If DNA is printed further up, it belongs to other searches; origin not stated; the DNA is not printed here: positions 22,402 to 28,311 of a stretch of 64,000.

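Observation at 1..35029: Complete-looking hybrid PKS-NRPS line predicting an acyl-(vinylogous Ser)-sarcosine-D-Asp product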

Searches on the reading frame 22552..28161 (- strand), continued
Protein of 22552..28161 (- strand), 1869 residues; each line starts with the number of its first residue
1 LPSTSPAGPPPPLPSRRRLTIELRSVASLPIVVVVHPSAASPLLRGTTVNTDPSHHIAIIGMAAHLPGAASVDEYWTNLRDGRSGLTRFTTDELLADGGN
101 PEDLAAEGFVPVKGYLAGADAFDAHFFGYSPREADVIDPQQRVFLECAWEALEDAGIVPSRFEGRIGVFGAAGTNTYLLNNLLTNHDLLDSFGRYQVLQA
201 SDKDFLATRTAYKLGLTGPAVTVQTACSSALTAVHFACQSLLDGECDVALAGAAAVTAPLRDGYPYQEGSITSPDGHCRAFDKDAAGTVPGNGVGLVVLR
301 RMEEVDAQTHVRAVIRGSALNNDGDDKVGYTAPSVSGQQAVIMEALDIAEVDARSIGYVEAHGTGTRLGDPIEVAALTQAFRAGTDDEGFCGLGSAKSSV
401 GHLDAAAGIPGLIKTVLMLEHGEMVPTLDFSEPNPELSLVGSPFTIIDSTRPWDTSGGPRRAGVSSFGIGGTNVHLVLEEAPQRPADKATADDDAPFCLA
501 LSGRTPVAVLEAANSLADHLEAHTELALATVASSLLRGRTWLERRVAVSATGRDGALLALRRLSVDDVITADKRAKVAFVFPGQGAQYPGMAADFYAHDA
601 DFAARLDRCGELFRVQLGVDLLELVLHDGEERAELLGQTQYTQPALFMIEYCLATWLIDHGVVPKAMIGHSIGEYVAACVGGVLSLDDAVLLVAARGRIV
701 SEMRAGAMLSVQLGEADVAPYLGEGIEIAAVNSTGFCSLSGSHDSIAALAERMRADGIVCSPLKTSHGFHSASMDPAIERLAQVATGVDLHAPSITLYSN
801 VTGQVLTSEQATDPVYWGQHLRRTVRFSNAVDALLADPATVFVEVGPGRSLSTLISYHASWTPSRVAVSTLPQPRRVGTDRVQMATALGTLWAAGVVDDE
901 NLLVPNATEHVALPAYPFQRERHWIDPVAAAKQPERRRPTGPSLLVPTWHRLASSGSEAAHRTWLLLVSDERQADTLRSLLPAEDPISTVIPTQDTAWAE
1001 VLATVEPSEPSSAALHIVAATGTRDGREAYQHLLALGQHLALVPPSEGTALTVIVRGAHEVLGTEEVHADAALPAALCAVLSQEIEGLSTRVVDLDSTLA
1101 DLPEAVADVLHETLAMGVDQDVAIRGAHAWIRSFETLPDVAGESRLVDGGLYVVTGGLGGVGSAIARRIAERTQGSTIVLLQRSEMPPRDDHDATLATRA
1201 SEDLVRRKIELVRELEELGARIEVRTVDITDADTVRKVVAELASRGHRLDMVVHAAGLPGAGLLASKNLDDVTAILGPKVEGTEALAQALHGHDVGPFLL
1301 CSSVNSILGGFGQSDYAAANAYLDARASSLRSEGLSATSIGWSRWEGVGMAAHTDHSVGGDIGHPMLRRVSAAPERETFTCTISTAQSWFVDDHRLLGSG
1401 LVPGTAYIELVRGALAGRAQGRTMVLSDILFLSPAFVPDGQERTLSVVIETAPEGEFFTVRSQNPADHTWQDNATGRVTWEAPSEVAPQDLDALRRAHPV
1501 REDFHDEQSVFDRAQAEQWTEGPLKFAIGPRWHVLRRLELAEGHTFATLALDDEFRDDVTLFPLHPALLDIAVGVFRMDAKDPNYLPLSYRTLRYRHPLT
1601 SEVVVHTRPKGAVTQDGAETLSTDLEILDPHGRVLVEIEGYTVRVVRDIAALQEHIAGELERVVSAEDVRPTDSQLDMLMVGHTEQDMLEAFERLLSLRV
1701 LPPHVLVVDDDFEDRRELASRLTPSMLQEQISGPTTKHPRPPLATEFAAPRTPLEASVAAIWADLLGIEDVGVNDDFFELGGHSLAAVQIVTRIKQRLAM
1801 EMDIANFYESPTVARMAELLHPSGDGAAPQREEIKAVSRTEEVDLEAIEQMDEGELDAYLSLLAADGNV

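Call 62: find_encoding_contigs(protein=L013:18686-24700:+, flank=10000, max_places=1)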
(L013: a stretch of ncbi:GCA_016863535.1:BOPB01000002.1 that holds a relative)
Protein L013:18686-24700:+ (2004 aa): 1 contig read that carries it; 1 place shown.
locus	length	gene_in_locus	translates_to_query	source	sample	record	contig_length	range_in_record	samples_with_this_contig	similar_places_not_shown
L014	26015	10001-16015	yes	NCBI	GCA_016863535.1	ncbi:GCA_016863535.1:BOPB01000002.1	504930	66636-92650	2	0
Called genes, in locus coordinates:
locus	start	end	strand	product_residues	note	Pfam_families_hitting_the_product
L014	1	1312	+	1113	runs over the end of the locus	PF00668:Condensation, PF00501:AMP-binding, PF13193:AMP-binding_C, PF00550:PP-binding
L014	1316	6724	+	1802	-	PF00109:ketoacyl-synt, PF02801:Ketoacyl-synt_C, PF16197:KAsynt_C_assoc, PF00698:Acyl_transf_1, PF00106:adh_short, PF08659:KR, PF13561:adh_short_C2, PF21089:PKS_DH_N, +3 more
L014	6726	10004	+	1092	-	PF00668:Condensation, PF00501:AMP-binding, PF13193:AMP-binding_C, PF00550:PP-binding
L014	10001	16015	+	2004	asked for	PF00668:Condensation, PF00501:AMP-binding, PF13193:AMP-binding_C, PF00550:PP-binding, PF00668:Condensation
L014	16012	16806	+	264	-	PF00561:Abhydrolase_1 (faint), PF00975:Thioesterase, PF12697:Abhydrolase_6, PF12146:Hydrolase_4 (weak)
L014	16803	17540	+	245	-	PF00106:adh_short, PF08659:KR, PF13561:adh_short_C2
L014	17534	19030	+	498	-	PF07690:MFS_1, PF05631:MFS_5 (weak)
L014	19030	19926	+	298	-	PF00676:E1_dh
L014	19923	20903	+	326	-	PF02779:Transket_pyr, PF02780:Transketolase_C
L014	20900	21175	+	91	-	PF00364:Biotin_lipoyl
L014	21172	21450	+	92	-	PF00550:PP-binding (weak)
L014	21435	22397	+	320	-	PF08545:ACP_syn_III, PF08541:ACP_syn_III_C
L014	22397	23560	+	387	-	PF00107:ADH_zinc_N (faint)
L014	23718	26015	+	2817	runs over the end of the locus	PF00501:AMP-binding, PF23024:AMP-dom_DIP2-like, PF00550:PP-binding, PF00109:ketoacyl-synt, PF02801:Ketoacyl-synt_C, PF16197:KAsynt_C_assoc, PF00698:Acyl_transf_1, PF21089:PKS_DH_N, +8 more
